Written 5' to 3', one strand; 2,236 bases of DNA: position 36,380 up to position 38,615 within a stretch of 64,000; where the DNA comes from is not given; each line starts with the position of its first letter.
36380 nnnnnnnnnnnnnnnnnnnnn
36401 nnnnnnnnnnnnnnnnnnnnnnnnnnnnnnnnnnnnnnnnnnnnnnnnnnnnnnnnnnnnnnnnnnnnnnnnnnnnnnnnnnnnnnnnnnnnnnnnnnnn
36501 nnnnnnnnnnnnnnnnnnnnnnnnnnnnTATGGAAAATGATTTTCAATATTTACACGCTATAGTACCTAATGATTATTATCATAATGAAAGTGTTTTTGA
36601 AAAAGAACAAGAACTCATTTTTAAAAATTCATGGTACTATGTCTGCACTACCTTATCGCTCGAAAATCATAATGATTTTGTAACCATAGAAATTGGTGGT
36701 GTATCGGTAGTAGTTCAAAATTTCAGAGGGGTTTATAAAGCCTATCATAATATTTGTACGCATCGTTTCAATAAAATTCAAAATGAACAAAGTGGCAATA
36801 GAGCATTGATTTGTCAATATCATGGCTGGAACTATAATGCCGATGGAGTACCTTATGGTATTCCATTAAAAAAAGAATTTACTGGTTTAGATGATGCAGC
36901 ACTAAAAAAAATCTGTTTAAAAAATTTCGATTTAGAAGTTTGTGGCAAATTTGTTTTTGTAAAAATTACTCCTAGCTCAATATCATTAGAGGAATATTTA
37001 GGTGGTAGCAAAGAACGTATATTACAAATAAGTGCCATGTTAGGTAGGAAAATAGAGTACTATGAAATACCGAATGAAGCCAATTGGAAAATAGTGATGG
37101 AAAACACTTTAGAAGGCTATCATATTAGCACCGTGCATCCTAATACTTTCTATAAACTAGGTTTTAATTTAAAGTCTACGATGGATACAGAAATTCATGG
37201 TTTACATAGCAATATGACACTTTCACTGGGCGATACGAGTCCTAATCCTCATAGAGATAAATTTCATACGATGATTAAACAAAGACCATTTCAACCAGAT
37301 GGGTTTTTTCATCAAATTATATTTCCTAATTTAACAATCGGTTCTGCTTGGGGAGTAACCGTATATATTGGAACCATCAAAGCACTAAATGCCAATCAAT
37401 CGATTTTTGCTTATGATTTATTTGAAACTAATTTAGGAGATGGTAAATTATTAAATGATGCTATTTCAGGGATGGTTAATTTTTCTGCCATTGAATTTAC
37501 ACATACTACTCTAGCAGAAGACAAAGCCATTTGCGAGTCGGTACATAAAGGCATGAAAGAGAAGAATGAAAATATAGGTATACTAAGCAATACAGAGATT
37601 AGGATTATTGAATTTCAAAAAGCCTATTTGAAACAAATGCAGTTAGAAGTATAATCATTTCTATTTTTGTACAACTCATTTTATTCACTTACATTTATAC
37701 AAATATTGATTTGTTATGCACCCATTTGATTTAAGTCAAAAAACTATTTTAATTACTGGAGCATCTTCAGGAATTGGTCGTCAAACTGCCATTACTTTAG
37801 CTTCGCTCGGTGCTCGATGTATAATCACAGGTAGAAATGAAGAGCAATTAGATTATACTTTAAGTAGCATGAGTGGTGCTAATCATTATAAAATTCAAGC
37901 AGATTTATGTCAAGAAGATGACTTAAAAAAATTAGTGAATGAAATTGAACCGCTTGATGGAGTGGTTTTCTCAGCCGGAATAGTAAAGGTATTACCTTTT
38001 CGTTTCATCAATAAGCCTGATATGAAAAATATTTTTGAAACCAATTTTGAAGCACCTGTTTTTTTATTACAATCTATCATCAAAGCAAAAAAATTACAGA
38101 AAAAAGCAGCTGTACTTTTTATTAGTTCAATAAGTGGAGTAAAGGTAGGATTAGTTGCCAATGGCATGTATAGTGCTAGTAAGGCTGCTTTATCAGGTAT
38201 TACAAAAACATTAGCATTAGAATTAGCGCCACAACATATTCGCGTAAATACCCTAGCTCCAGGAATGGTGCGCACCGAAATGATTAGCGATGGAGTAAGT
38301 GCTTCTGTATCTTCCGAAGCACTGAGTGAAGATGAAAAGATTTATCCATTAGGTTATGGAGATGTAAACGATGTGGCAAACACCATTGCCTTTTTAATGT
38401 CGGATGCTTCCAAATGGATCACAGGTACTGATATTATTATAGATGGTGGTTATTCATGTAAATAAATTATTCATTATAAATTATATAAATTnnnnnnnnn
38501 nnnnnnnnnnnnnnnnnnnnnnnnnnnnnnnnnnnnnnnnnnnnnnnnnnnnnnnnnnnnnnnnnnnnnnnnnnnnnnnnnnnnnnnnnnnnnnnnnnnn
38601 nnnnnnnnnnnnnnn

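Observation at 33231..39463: Uncharacterised seven-gene operon: ArnC-like GT2, two KAS III, ACP, Rieske oxygenase, SDR and WecD-like GNAT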

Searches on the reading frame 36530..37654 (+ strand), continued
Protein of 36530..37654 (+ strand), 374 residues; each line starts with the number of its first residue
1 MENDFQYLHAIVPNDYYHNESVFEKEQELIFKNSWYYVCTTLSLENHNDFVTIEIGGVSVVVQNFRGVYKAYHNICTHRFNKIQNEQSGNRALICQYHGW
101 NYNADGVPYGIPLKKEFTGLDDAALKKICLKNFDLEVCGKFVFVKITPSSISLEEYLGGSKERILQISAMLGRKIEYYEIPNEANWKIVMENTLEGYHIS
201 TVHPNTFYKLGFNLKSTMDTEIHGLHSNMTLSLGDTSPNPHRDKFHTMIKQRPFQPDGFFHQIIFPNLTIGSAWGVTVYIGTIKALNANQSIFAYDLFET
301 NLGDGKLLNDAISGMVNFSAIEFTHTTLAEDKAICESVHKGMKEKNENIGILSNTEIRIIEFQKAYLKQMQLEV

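Call 41: search_protein_families(library=ncbifam, proteins=[L021:9021-9974:+, L021:4009-6024:+], max_evalue=1e-10)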
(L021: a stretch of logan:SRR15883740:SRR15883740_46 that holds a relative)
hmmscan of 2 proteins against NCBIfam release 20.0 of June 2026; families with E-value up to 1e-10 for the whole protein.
L021:9021-9974:+ (317 aa): 3 families
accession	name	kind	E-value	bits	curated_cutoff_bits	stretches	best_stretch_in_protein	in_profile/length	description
NF047683.1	TeichurnBiosyTuaG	equivalog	2.6e-15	56.8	400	1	4-137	15-138/252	teichuronic acid biosynthesis protein TuaG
NF053739.1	GlytfEpsEBac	equivalog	8.1e-15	54.5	450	1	6-129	12-130/265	glycosyltransferase EpsE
NF050050.1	ProtGlycPglI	equivalog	6e-11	42.3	500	1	2-95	9-99/306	GalNAc(5)-diNAcBac-PP-undecaprenol beta-1,3-glucosyltransferase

L021:4009-6024:+ (671 aa): 0 families

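Call 64: find_encoding_contigs(protein=P0032, flank=8000, max_places=1)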
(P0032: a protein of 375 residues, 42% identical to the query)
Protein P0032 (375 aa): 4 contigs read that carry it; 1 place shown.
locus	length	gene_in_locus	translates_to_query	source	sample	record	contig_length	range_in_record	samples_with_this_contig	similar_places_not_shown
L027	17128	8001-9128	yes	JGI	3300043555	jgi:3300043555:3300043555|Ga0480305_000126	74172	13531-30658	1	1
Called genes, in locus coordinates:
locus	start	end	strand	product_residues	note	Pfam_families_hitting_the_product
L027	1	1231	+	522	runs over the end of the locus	PF02348:CTP_transf_3, PF00248:Aldo_ket_red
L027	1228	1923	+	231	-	PF02348:CTP_transf_3, PF12804:NTP_transf_3 (weak)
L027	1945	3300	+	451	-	PF00202:Aminotran_3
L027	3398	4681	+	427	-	PF00005:ABC_tran, PF13304:AAA_21 (faint), PF14524:Wzt_C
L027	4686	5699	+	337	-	PF00106:adh_short (weak), PF01073:3Beta_HSD, PF01370:Epimerase, PF02719:Polysacc_synt_2, PF04321:RmlD_sub_bind, PF07993:NAD_binding_4, PF16363:GDP_Man_Dehyd, PF13460:NAD_binding_10, +1 more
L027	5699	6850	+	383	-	PF00155:Aminotran_1_2, PF01041:DegT_DnrJ_EryC1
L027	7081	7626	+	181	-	-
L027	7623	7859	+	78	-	-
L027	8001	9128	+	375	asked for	PF00355:Rieske, PF00848:Ring_hydroxyl_A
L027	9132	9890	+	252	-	PF23441:SDR, PF00106:adh_short, PF08659:KR, PF13561:adh_short_C2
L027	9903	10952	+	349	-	PF08545:ACP_syn_III, PF08541:ACP_syn_III_C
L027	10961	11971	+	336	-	PF08545:ACP_syn_III, PF08541:ACP_syn_III_C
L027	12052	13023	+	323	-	-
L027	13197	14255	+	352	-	PF03102:NeuB, PF08666:SAF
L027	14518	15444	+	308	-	PF00132:Hexapep (weak)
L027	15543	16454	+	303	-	PF13847:Methyltransf_31 (weak), PF08241:Methyltransf_11 (weak), PF13649:Methyltransf_25 (weak)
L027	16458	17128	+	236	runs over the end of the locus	PF02585:PIG-L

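Call 65: find_encoding_contigs(protein=P0111, flank=8000, max_places=1)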
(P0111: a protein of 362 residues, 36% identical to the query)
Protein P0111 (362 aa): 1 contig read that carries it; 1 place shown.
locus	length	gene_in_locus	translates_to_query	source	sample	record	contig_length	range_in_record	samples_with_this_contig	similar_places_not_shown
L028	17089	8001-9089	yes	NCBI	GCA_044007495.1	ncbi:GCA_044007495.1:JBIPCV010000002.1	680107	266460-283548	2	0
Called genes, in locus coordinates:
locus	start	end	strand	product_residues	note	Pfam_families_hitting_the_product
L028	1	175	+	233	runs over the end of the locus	PF06210:DUF1003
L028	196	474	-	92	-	PF10825:DUF2752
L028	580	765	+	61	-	-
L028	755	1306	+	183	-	PF01713:Smr (weak)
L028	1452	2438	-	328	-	-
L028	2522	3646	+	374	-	PF00266:Aminotran_5, PF01041:DegT_DnrJ_EryC1 (weak), PF01212:Beta_elim_lyase (weak)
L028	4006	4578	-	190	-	PF01300:Sua5_yciO_yrdC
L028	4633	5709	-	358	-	PF01041:DegT_DnrJ_EryC1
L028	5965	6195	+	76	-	-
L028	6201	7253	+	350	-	PF08545:ACP_syn_III, PF08541:ACP_syn_III_C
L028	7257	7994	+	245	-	PF00106:adh_short, PF08659:KR, PF13561:adh_short_C2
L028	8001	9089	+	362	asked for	PF00355:Rieske, PF00848:Ring_hydroxyl_A, PF19112:VanA_C (faint)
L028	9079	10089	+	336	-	PF00195:Chal_sti_synt_N, PF08392:FAE1_CUT1_RppA (faint), PF08545:ACP_syn_III, PF08541:ACP_syn_III_C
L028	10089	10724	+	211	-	PF17836:PglD_N, PF00132:Hexapep (faint), PF25087:GMPPB_C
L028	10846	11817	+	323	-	PF00535:Glycos_transf_2, PF13641:Glyco_tranf_2_3 (faint)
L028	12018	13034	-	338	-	PF00535:Glycos_transf_2, PF10111:Glyco_tranf_2_2, PF13506:Glyco_transf_21 (weak), PF13641:Glyco_tranf_2_3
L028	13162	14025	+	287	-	-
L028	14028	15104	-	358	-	PF00534:Glycos_transf_1, PF13692:Glyco_trans_1_4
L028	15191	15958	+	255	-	-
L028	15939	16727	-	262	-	PF00535:Glycos_transf_2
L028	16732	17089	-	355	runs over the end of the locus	PF01075:Glyco_transf_9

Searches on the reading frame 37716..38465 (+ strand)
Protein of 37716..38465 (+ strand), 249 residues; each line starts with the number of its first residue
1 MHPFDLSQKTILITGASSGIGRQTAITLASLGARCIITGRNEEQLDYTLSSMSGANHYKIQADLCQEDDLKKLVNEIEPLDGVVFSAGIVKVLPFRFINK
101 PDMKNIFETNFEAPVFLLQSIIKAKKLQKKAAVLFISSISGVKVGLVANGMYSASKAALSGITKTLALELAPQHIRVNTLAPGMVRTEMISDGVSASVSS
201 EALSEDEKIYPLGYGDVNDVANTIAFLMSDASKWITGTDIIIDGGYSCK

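Call 3: search_protein_families(library=pfam, proteins=[window:37716-38465:+], max_evalue=0.01)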
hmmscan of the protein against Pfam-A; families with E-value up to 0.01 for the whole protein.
window:37716-38465:+ (249 aa): 5 families
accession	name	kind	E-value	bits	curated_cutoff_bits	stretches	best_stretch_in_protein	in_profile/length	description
PF13561.12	adh_short_C2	-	1.2e-47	162.9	27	1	15-247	1-236/236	Enoyl-(Acyl carrier protein) reductase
PF00106.31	adh_short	-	1.1e-43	149.5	26.6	1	9-190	1-187/195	short chain dehydrogenase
PF23441.1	SDR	-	2.7e-13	50.4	27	1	7-245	6-254/258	SDR-like rossmann domain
PF08659.16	KR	-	3.9e-13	50.1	22.6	1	10-163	2-160/180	KR domain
PF01370.27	Epimerase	-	3.9e-06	26.9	20.9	1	11-165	1-155/240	NAD dependent epimerase/dehydratase family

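Call 4: search_protein_families(library=ncbifam, proteins=[window:37716-38465:+], max_evalue=0.01)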
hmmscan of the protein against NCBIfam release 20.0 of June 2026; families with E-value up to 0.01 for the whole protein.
window:37716-38465:+ (249 aa): 239 families (the best 25 are shown)
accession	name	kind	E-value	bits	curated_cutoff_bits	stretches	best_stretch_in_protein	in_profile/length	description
NF005559.1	PRK07231.1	subfamily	7.2e-54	182.9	215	1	6-246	2-247/249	glucose 1-dehydrogenase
NF005075.0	PRK06500.1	equivalog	8.6e-47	159.6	336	1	6-247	4-247/249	SDR family oxidoreductase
NF047420.2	EF_P_mod_YmfI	equivalog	3.5e-46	157.9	238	1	11-246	2-235/236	elongation factor P 5-aminopentanone reductase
NF009466.0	PRK12826.1-2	subfamily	3.8e-43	147.8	222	1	8-248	3-246/248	3-oxoacyl-ACP reductase FabG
NF004198.0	PRK05653.1-3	equivalog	2.8e-42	144.9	296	1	6-246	5-246/248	3-oxoacyl-ACP reductase FabG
NF009468.0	PRK12826.1-4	equivalog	1.1e-41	143.2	318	1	5-245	4-246/256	SDR family oxidoreductase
TIGR01830.1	3oxo_ACP_reduc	equivalog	4.9e-41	141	297.75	1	12-245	2-237/239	3-oxoacyl-[acyl-carrier-protein] reductase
NF005681.0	PRK07478.1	subfamily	1.4e-40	139.3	267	1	6-248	4-251/254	SDR family oxidoreductase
NF004199.0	PRK05653.1-4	equivalog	1.5e-40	139.4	301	1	5-246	2-245/247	3-oxoacyl-ACP reductase FabG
NF052558.1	MBtsdlDhBudC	equivalog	7.2e-40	137.1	270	1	7-247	2-242/250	meso-2,3-butanediol dehydrogenase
NF004202.0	PRK05653.2-2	equivalog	4.1e-39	134.7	333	1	6-245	5-246/259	3-oxoacyl-ACP reductase FabG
NF004203.0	PRK05653.2-4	subfamily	8.4e-39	133.5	313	1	6-247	4-257/260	3-oxoacyl-ACP reductase FabG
NF004791.0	PRK06138.1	equivalog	1.4e-38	132.7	312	1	5-247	2-250/252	SDR family oxidoreductase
TIGR01963.1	PHB_DH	subfamily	3.8e-38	131.2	307.05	1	8-247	1-253/255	3-hydroxybutyrate dehydrogenase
NF005449.0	PRK07041.1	equivalog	5.2e-38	131.3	257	1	5-246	4-237/240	SDR family oxidoreductase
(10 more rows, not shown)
